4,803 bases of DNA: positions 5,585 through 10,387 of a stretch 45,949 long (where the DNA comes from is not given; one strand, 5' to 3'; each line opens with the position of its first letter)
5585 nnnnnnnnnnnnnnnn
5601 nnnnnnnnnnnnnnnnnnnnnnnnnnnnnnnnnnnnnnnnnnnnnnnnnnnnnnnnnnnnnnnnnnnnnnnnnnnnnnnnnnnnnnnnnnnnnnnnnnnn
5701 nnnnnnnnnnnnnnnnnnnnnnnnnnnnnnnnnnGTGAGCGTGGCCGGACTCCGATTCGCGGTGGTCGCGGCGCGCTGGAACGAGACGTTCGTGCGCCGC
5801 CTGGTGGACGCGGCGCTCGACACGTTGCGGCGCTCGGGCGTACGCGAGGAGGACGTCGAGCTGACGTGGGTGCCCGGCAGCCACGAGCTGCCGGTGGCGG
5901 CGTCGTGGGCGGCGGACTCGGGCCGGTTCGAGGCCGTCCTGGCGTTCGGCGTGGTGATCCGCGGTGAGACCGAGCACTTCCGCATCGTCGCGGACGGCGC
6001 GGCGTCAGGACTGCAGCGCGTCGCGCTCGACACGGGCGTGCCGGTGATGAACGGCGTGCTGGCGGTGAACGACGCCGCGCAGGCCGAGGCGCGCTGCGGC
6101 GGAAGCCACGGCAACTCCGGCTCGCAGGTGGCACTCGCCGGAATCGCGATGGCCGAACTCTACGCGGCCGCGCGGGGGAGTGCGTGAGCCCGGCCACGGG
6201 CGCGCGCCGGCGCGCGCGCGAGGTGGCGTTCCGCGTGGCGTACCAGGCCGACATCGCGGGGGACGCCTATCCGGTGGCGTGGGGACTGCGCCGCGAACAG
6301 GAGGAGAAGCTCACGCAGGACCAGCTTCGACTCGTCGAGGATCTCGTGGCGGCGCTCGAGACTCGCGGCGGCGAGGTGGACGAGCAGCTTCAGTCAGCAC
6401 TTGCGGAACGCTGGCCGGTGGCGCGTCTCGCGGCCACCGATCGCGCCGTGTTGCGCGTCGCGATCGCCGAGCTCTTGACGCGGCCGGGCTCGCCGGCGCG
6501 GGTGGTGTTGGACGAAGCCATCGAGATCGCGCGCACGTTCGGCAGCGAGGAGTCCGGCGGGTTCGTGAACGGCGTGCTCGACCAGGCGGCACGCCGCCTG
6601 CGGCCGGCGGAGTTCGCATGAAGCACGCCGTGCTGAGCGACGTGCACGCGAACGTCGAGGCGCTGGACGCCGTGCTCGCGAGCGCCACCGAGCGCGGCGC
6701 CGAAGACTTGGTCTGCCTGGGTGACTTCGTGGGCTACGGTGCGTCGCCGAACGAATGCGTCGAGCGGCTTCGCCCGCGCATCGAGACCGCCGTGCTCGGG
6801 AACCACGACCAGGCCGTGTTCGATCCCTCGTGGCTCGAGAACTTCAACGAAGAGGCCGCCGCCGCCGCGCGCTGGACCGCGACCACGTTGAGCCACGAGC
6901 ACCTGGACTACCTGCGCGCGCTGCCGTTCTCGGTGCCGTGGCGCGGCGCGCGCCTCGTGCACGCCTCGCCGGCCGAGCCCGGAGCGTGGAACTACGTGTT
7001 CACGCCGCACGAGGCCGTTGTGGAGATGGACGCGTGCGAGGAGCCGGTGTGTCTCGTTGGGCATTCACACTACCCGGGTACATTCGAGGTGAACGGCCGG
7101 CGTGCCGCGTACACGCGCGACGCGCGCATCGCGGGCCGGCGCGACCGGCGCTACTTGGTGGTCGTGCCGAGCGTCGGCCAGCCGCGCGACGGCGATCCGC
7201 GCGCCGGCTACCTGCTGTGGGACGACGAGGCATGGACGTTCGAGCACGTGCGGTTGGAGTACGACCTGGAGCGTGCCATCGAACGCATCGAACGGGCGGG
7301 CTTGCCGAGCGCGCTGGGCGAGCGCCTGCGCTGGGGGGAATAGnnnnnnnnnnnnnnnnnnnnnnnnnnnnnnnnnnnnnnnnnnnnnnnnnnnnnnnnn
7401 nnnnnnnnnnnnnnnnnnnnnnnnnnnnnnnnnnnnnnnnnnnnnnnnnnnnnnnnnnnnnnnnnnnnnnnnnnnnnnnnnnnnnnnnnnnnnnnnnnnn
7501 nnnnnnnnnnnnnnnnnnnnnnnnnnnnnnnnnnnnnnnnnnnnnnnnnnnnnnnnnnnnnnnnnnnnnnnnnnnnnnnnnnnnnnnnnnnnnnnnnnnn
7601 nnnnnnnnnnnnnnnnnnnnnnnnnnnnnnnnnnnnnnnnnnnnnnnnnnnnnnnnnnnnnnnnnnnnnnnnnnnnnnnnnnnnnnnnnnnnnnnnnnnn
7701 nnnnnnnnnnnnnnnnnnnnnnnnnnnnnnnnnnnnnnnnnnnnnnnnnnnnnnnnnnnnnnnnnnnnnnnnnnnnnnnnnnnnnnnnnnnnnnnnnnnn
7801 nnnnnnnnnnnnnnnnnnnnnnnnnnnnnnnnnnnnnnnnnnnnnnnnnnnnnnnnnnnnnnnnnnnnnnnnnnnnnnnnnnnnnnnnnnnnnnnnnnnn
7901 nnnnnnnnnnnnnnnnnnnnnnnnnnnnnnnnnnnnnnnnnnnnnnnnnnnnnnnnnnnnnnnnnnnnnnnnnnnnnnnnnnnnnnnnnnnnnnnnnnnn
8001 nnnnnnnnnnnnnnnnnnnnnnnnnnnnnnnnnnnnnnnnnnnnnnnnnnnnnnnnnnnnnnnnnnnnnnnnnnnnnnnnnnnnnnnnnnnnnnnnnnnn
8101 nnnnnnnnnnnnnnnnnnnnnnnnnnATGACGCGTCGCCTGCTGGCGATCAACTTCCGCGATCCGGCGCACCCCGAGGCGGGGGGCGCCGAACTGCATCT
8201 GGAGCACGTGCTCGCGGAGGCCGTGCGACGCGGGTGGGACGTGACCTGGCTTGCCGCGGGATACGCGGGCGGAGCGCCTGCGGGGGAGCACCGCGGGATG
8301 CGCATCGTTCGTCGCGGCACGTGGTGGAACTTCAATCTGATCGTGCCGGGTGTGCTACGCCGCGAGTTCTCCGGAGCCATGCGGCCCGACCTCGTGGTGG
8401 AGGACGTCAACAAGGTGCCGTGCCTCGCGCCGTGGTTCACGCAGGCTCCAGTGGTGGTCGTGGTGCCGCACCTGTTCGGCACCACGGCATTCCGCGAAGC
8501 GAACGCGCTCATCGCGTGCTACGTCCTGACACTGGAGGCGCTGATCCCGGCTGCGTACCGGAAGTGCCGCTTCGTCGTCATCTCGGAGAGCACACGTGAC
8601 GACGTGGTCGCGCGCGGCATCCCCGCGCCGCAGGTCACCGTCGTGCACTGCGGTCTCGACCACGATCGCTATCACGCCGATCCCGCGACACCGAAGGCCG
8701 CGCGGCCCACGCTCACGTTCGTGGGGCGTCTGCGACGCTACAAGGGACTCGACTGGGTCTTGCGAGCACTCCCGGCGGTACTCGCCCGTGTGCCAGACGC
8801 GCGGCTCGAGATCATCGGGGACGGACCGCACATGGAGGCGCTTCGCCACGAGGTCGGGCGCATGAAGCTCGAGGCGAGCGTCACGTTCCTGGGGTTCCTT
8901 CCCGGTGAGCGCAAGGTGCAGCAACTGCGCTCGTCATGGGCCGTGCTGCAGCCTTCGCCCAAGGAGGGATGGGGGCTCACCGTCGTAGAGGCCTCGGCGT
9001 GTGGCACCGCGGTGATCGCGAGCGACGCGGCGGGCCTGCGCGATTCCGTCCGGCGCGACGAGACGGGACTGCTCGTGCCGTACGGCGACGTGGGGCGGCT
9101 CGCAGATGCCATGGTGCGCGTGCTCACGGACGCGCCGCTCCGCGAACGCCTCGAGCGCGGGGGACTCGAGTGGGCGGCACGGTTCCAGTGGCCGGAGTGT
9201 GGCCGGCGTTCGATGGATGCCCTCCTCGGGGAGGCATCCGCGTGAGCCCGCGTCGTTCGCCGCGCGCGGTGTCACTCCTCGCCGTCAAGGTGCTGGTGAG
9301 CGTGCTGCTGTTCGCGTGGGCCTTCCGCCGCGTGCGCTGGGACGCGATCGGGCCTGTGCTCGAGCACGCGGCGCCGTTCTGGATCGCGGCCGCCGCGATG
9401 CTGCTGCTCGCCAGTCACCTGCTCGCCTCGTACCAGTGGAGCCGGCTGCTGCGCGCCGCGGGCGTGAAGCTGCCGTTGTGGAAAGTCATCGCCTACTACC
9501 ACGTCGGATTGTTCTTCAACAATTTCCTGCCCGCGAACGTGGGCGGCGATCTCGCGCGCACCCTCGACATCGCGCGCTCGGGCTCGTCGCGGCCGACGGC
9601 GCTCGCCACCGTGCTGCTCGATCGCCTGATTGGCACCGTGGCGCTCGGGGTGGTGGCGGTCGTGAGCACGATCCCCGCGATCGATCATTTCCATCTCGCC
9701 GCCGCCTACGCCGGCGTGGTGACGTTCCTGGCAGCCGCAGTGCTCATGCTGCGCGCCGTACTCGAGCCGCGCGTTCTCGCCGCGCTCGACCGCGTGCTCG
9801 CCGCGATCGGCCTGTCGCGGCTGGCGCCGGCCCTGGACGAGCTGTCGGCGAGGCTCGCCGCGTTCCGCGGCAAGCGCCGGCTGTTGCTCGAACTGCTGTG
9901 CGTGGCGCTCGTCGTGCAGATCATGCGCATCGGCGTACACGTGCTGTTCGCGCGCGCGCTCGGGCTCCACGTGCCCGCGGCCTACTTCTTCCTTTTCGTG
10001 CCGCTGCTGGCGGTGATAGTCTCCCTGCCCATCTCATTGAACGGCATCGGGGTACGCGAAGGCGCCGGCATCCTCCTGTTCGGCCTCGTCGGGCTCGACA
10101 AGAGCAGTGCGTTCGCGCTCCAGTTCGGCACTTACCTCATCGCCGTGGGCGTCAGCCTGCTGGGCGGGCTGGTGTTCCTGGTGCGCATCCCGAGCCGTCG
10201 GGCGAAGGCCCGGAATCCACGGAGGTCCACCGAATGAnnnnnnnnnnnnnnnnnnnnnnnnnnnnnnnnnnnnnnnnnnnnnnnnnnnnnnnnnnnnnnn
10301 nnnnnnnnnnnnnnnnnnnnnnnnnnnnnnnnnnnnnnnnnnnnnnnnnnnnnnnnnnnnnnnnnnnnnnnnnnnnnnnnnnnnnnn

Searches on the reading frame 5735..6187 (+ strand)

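Call 18: search_protein_families(library=pfam, proteins=[window:5735-6187:+], max_evalue=0.001)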
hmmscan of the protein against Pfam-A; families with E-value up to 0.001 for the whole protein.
window:5735-6187:+ (150 aa): 1 family
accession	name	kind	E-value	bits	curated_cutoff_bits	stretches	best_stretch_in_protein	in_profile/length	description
PF00885.24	DMRL_synthase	-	1.2e-46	158.5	26.7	1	5-142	1-137/139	6,7-dimethyl-8-ribityllumazine synthase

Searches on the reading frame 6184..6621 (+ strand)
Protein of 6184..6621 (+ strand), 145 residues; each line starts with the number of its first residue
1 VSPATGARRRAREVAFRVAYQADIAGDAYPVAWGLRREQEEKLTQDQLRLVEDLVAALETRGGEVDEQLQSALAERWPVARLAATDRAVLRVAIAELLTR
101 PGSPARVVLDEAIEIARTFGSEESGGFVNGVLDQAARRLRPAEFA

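Call 18: search_protein_families(library=pfam, proteins=[window:6184-6621:+], max_evalue=0.001)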
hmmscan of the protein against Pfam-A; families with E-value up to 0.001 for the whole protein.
window:6184-6621:+ (145 aa): 1 family
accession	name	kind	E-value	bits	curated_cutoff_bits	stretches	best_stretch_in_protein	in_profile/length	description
PF01029.23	NusB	-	7.2e-28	98.1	23.1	1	9-137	1-133/133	NusB family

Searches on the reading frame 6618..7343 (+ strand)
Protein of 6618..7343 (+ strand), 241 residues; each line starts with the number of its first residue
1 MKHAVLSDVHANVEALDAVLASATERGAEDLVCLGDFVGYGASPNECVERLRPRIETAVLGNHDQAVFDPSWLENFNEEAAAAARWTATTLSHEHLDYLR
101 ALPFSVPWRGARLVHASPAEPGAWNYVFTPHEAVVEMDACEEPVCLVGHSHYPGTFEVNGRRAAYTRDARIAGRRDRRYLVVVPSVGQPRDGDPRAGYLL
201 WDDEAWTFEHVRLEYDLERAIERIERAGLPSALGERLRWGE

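Call 18: search_protein_families(library=pfam, proteins=[window:6618-7343:+], max_evalue=0.001)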
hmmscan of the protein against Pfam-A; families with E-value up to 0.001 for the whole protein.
window:6618-7343:+ (241 aa): 2 families
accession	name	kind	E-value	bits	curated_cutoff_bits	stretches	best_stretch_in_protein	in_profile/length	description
PF12850.12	Metallophos_2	-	1.4e-14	54.9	27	1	1-198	1-146/154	Calcineurin-like phosphoesterase superfamily domain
PF00149.33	Metallophos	-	3.8e-10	40.9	21.5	1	1-87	1-91/191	Calcineurin-like phosphoesterase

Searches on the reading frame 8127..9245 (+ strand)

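Call 18: search_protein_families(library=pfam, proteins=[window:8127-9245:+], max_evalue=0.001)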
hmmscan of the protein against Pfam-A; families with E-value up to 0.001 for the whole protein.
window:8127-9245:+ (372 aa): 6 families
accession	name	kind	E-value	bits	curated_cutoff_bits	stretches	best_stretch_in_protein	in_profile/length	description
PF00534.26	Glycos_transf_1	-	1.3e-35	122.9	26.4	1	192-346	14-169/172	Glycosyl transferases group 1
PF13692.12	Glyco_trans_1_4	-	2.4e-34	119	27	1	193-335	1-142/142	Glycosyl transferases group 1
PF20706.3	GT4-conflict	-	2e-14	53.8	26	1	161-337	165-359/385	Family 4 Glycosyltransferase in conflict systems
PF13439.12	Glyco_transf_4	-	1.8e-12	48.1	28.5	1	19-181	2-170/170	Glycosyltransferase Family 4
PF13579.12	Glyco_trans_4_4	-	4.6e-08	34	29.7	1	19-176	1-158/158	Glycosyl transferase 4-like domain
PF13524.12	Glyco_trans_1_2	-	1.3e-05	25.6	25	1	217-346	8-125/144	Glycosyl transferase-like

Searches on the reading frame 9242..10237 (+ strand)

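Call 18: search_protein_families(library=pfam, proteins=[window:9242-10237:+], max_evalue=0.001)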
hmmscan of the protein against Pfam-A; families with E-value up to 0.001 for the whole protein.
window:9242-10237:+ (331 aa): 1 family
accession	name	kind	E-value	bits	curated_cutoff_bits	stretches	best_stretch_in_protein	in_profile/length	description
PF03706.18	LPG_synthase_TM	-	2.6e-38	132.6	33.4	1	14-303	2-297/302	Lysylphosphatidylglycerol synthase TM region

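Call 39: search_protein_families(library=ncbifam, proteins=[window:9242-10237:+], max_evalue=1)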
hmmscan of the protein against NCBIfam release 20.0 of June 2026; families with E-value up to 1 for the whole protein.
window:9242-10237:+ (331 aa): 2 families
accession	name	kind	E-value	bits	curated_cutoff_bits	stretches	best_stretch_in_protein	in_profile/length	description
TIGR00374.1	TIGR00374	subfamily_domain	3.2e-17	62.9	43.2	1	18-303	2-300/323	flippase-like domain-containing protein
NF033480.1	bifunc_MprF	equivalog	0.017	13.4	600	1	13-292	7-273/841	bifunctional lysylphosphatidylglycerol flippase/synthetase MprF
